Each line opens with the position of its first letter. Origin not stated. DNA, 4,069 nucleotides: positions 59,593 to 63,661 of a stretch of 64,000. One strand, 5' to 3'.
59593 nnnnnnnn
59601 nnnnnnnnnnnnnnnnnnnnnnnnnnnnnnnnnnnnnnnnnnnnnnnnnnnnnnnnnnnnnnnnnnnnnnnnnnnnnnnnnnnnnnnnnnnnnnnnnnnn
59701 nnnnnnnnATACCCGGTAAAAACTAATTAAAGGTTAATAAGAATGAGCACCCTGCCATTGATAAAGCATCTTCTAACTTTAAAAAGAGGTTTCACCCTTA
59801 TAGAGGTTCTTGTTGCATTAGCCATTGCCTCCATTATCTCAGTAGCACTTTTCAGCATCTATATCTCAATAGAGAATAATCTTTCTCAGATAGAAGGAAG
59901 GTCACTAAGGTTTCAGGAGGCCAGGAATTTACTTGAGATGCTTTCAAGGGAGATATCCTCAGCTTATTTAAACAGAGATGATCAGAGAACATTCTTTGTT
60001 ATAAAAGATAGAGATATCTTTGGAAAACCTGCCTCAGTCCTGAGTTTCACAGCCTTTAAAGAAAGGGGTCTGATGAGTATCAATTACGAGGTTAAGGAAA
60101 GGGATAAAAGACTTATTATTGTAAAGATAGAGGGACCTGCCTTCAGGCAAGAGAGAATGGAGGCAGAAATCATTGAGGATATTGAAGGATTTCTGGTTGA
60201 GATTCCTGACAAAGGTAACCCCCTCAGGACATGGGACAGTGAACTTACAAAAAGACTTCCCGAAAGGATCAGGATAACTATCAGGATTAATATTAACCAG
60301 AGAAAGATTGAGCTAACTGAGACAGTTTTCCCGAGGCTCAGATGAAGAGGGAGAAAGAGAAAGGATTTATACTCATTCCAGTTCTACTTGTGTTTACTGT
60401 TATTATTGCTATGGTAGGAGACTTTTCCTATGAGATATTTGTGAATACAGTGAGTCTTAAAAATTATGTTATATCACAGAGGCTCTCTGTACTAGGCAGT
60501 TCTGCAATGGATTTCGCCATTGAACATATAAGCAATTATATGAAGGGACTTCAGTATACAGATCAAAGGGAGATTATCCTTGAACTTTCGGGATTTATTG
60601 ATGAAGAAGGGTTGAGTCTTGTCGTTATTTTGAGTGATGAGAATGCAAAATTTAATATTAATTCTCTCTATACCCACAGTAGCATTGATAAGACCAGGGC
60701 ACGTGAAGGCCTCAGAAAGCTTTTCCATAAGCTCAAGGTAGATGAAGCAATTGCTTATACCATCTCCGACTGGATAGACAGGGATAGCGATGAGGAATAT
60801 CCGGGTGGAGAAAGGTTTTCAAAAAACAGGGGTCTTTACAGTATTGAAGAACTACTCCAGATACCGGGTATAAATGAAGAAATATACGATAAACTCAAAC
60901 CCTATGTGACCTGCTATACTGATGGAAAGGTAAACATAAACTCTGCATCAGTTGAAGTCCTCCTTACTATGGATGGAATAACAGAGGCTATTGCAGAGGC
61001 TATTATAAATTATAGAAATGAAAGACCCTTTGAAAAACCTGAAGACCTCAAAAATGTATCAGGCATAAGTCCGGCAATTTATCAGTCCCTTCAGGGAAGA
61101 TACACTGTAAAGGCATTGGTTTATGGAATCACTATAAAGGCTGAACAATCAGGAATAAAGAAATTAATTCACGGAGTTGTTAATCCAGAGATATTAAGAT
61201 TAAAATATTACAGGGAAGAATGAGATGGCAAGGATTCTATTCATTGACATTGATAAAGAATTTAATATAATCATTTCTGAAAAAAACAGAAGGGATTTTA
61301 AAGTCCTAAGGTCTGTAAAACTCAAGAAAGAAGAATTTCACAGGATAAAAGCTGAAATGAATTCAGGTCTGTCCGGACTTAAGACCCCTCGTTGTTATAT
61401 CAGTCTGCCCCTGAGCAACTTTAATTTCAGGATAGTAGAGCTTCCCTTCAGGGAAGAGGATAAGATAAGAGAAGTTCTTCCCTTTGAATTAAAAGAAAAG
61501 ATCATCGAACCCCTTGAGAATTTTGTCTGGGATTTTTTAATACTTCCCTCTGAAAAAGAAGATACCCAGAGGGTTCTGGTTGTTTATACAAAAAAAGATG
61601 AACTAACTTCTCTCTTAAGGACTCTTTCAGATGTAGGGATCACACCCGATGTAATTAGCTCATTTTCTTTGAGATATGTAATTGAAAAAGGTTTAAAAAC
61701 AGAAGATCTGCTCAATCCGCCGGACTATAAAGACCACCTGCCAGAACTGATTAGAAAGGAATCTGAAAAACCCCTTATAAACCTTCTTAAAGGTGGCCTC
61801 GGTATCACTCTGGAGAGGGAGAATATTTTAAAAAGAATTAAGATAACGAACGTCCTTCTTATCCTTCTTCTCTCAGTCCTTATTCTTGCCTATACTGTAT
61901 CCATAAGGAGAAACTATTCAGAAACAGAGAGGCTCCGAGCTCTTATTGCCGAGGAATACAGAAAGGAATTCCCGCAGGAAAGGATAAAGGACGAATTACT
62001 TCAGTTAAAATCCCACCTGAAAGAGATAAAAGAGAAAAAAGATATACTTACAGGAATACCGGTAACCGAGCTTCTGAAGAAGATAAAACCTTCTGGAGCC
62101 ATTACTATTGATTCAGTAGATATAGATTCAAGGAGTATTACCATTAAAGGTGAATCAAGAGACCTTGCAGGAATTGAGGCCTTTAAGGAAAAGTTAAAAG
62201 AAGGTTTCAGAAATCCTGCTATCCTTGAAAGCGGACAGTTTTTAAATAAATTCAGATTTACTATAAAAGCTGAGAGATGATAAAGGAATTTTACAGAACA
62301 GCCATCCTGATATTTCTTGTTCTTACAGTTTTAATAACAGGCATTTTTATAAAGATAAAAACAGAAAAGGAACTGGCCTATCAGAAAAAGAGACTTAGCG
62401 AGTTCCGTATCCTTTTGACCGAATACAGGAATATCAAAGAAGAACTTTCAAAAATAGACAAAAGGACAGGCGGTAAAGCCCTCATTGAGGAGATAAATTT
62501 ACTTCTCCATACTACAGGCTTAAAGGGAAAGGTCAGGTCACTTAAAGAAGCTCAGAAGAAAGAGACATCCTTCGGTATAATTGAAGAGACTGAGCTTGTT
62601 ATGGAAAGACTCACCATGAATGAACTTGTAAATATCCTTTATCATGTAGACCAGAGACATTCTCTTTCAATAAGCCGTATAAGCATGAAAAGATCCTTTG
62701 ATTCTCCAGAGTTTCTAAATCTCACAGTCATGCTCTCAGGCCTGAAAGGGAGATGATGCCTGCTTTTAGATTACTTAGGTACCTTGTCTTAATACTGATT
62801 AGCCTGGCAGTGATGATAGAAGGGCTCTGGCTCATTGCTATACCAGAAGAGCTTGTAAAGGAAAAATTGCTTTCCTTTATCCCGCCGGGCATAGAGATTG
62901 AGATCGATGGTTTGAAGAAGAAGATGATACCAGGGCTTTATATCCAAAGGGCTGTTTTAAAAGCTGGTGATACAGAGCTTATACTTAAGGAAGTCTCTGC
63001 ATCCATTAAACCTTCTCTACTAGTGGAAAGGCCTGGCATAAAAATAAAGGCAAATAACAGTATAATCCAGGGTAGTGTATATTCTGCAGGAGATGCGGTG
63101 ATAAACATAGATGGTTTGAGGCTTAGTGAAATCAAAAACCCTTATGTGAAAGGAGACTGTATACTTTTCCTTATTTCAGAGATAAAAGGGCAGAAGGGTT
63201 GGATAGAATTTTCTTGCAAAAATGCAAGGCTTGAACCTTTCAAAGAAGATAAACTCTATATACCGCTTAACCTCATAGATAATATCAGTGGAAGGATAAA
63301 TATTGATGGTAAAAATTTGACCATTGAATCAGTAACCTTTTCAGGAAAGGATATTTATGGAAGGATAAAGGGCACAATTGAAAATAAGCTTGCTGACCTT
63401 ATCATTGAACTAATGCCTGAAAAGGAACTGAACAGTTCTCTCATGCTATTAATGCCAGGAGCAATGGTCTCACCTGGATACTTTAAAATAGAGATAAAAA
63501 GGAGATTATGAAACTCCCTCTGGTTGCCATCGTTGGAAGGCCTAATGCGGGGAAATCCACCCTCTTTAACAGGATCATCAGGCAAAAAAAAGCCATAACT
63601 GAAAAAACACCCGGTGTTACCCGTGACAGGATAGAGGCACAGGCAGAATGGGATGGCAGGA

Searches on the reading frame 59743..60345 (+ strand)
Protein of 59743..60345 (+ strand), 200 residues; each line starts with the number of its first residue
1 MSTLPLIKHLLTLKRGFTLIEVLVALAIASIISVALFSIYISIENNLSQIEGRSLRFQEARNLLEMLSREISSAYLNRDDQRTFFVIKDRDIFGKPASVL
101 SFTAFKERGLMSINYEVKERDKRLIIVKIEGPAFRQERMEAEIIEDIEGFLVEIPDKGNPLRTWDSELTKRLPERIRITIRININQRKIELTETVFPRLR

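Call 3: search_protein_families(library=pfam, proteins=[window:59743-60345:+], max_evalue=0.01)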
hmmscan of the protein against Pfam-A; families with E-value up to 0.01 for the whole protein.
window:59743-60345:+ (200 aa): 2 families
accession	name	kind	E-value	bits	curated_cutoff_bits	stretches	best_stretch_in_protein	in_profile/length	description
PF07963.17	N_methyl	-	1.8e-08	34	21.2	1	14-37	4-27/27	Prokaryotic N-terminal methylation motif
PF11612.13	T2SSJ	-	3.6e-07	31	28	1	78-182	17-130/140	Type II secretion system (T2SS), protein J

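Call 4: search_protein_families(library=ncbifam, proteins=[window:59743-60345:+], max_evalue=0.01)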
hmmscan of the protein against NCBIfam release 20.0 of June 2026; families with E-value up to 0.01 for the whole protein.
window:59743-60345:+ (200 aa): 13 families
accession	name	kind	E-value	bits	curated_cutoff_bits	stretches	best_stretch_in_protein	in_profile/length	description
TIGR02599.1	TIGR02599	subfamily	1.2e-10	41.1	256.5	1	16-78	1-63/361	Verru_Chthon cassette protein C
TIGR02532.1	IV_pilin_GFxxxE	domain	2.2e-08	33.6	16.3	1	14-36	1-23/24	prepilin-type N-terminal cleavage/methylation domain-containing protein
TIGR01707.1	gspI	equivalog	1.2e-06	28.9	44.35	1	16-65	1-50/101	type II secretion system minor pseudopilin GspI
TIGR01711.1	gspJ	equivalog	2.9e-06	27.2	64.85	1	15-74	1-60/192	type II secretion system minor pseudopilin GspJ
NF041002.1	pilin_ComGF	equivalog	6.4e-06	26.4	80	1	15-53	2-40/139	competence type IV pilus minor pilin ComGF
NF041013.1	T4P_ComGE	equivalog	1.5e-05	25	49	1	15-54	4-43/83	competence type IV pilus minor pilin ComGE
NF007848.0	PRK10557.1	equivalog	4.6e-05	22.8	120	1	13-57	9-52/192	prepilin peptidase-dependent protein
NF038304.1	EPS_HpsC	equivalog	7.3e-05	22.5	200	1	14-74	20-80/318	hormogonium polysaccharide secretion pseudopilin HpsC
TIGR01708.2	typeII_sec_gspH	equivalog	0.00054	20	80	1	15-48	2-37/169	type II secretion system minor pseudopilin GspH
NF007800.0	PRK10506.1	equivalog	0.00057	19.7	158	1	13-80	7-67/163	prepilin peptidase-dependent protein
TIGR02523.1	type_IV_pilV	equivalog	0.0013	19.2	52.2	1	15-68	2-55/139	type IV pilus modification protein PilV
NF040982.1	ComGD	equivalog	0.0019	18.6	70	1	14-43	1-29/139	competence type IV pilus minor pilin ComGD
NF007862.0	PRK10574.1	equivalog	0.0078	16.3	138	0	13-34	3-24/145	prepilin peptidase-dependent pilin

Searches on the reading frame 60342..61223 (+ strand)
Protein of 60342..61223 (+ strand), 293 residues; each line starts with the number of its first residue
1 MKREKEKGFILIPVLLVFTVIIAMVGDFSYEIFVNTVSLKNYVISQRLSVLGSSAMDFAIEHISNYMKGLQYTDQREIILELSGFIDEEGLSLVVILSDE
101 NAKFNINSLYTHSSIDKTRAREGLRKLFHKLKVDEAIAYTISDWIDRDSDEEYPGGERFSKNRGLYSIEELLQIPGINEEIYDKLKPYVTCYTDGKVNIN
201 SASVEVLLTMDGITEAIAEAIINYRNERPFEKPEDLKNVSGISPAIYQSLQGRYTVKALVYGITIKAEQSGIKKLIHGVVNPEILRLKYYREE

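Call 3: search_protein_families(library=pfam, proteins=[window:60342-61223:+], max_evalue=0.01)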
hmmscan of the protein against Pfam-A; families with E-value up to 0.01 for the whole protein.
window:60342-61223:+ (293 aa): 7 families
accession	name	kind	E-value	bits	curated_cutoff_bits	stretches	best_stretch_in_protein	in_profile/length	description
PF12836.13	HHH_3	-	1.5e-20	73.5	27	1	196-253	5-63/65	Helix-hairpin-helix motif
PF21687.3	T2SSK_1st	-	5.2e-17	63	26.2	1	102-192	1-105/107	Type II secretion system (T2SS), protein K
PF03934.19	T2SSK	-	2.5e-07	31.4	24.2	1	197-256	1-62/63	Type II secretion system (T2SS), protein K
PF00633.29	HHH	-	5.9e-06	26.3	24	0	198-224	4-30/30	Helix-hairpin-helix motif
PF12826.13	HHH_2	-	8.5e-05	23.1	27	0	198-226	28-56/64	Helix-hairpin-helix motif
PF06514.17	PsbU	-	0.00035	21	24.5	1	191-252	9-70/93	Photosystem II 12 kDa extrinsic protein (PsbU)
PF14520.12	HHH_5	-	0.0004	21.2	27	0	201-222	31-52/57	Helix-hairpin-helix domain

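Call 4: search_protein_families(library=ncbifam, proteins=[window:60342-61223:+], max_evalue=0.01)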
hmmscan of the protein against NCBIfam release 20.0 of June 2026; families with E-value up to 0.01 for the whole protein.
window:60342-61223:+ (293 aa): 7 families
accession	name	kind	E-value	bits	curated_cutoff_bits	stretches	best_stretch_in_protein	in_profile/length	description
NF037980.1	T2SS_GspK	equivalog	9.5e-33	114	130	1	7-244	2-261/307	type II secretion system minor pseudopilin GspK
TIGR01259.1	comE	subfamily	1.7e-14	53.8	152.35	1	196-255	59-119/120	comEA protein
TIGR00426.1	TIGR00426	subfamily_domain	7.8e-13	48.3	53.1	1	195-246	6-59/69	competence protein ComEA helix-hairpin-helix repeat region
NF045978.1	ComEA_MAG0490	equivalog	0.00032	20.5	98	1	178-251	84-157/162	MAG0490 family ComEA-like DNA-binding protein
TIGR01405.1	polC_Gram_pos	equivalog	0.00081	17.2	1043.45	1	207-251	1150-1194/1211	DNA polymerase III subunit alpha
NF001688.0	PRK00448.1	equivalog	0.0011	16.6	873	1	207-253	1383-1429/1445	PolC-type DNA polymerase III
NF005281.0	PRK06798.1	equivalog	0.0021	17.1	375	1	26-149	146-264/440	flagellar hook-associated protein 2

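Call 26: find_homologous_proteins(query=window:60342-61220:+, max_evalue=1e-10)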
Query window:60342-61220:+ (293 aa): 16 proteins with E <= 1e-10 among 1605 candidates.
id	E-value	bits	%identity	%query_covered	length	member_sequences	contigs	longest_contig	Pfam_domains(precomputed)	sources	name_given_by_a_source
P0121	9.7e-186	634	100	100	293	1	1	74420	PF21687.4,PF12836.14,PF03934.20,PF00633.30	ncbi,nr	ncbi:MAG: general secretion pathway protein GspK [Thermodesulfovibrionales bacterium]|nr:general sec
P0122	1.9e-146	505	77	100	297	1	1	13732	PF21687.4,PF12836.14,PF03934.20,PF00633.30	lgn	-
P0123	2.2e-145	501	77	99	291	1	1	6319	PF21687.4,PF12836.14,PF03934.20,PF00633.30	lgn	-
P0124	2.0e-144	498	76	100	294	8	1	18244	PF06514.18,PF21687.4,PF12836.14,PF03934.20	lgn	-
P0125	1.1e-143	496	77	98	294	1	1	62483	PF21687.4,PF12836.14,PF03934.20,PF00633.30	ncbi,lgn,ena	-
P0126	3.3e-143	494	78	98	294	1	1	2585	PF21687.4,PF12836.14,PF03934.20,PF00633.30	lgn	-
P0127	7.4e-139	480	74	100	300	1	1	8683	PF21687.4,PF12836.14,PF03934.20,PF00633.30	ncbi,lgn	ncbi:MAG: general secretion pathway protein GspK [Thermodesulfovibrionales bacterium]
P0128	5.7e-136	471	74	99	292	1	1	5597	PF21687.4,PF12836.14,PF03934.20,PF00633.30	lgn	-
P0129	3.0e-119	416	65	99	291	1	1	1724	PF21687.4,PF12836.14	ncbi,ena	-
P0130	1.4e-118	414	65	99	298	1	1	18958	PF21687.4,PF12836.14,PF03934.20,PF00633.30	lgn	-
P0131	9.9e-108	378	60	99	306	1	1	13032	PF06514.18,PF21687.4,PF12836.14,PF03934.20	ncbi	-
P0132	5.9e-106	372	58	99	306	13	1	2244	PF21687.4,PF12836.14,PF03934.20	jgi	jgi:general secretion pathway protein K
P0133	3.6e-46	176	38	98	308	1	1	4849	PF21687.4,PF12836.14,PF03934.20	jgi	jgi:general secretion pathway protein K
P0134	1.5e-39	154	34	98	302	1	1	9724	PF21687.4,PF12836.14,PF03934.20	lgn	-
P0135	1.3e-36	145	32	92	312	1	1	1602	PF21687.4,PF12836.14,PF03934.20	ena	-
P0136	3.4e-15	74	39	31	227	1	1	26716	PF12826.14,PF14520.13,PF14716.14,PF12836.14,PF03934.20,PF14579.13,PF02371.23,PF00633.30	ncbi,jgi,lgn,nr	ncbi:MAG: ComEA family DNA-binding protein [Ruminococcus sp.]|jgi:competence protein ComEA|nr:ComEA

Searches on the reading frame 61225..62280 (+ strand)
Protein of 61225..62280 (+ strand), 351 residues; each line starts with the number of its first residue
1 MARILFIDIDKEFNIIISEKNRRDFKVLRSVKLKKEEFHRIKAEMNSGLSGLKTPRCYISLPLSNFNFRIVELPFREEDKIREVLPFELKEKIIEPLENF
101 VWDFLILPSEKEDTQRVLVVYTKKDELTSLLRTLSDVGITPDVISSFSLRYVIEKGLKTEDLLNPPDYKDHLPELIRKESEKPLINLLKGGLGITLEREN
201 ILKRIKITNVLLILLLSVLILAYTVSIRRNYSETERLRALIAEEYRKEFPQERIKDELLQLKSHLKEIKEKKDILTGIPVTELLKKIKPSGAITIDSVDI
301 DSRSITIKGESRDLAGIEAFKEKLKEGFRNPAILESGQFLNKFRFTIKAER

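Call 3: search_protein_families(library=pfam, proteins=[window:61225-62280:+], max_evalue=0.01)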
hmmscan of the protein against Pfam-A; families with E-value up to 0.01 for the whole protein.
window:61225-62280:+ (351 aa): 2 families
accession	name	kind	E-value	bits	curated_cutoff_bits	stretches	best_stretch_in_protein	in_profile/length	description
PF05134.19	T2SSL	-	0.00032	20.6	25.5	1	59-144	51-131/231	Type II secretion system (T2SS), protein L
PF12693.12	GspL_C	-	0.0026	18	29.6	1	211-328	13-134/158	GspL periplasmic domain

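Call 4: search_protein_families(library=ncbifam, proteins=[window:61225-62280:+], max_evalue=0.01)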
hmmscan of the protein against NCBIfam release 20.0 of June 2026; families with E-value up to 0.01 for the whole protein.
window:61225-62280:+ (351 aa): 3 families
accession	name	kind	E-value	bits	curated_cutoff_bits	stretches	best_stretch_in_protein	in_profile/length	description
TIGR01709.2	typeII_sec_gspL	equivalog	7e-19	68.2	65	2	171-327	209-373/392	type II secretion system protein GspL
NF045709.1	Amuc_1101_fam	equivalog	2.8e-08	33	650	1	68-140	83-154/608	Amuc_1101 family PilM-like pilus complex protein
TIGR01175.1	pilM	subfamily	0.005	15.9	133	1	53-153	67-173/348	type IV pilus assembly protein PilM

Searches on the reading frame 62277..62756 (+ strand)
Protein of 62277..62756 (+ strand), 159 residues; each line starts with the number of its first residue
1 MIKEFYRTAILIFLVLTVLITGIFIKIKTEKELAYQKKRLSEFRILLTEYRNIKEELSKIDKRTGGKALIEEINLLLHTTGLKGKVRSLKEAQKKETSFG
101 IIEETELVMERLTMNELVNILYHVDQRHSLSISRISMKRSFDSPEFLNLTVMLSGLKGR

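Call 3: search_protein_families(library=pfam, proteins=[window:62277-62756:+], max_evalue=0.01)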
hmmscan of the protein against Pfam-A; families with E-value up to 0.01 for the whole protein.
window:62277-62756:+ (159 aa): 0 families

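Call 4: search_protein_families(library=ncbifam, proteins=[window:62277-62756:+], max_evalue=0.01)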
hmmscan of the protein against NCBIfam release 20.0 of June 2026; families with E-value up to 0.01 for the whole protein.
window:62277-62756:+ (159 aa): 0 families

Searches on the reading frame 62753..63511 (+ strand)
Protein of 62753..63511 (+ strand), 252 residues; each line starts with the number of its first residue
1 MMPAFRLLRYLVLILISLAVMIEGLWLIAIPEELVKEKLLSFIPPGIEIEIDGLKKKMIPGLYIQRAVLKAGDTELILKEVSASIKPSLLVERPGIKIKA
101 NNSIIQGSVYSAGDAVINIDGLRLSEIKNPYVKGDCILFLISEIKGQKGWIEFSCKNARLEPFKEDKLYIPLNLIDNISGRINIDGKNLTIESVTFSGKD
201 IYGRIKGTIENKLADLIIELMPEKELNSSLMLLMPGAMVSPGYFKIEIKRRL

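Call 3: search_protein_families(library=pfam, proteins=[window:62753-63511:+], max_evalue=0.01)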
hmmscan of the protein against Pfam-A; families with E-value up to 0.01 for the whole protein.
window:62753-63511:+ (252 aa): 0 families

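Call 4: search_protein_families(library=ncbifam, proteins=[window:62753-63511:+], max_evalue=0.01)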
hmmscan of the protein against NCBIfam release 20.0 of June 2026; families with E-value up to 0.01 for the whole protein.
window:62753-63511:+ (252 aa): 1 family
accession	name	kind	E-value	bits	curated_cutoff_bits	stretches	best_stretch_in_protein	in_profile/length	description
TIGR04411.1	T2SS_GspN_Lepto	equivalog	9.2e-11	41.7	50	1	8-235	3-258/280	type II secretion system protein GspN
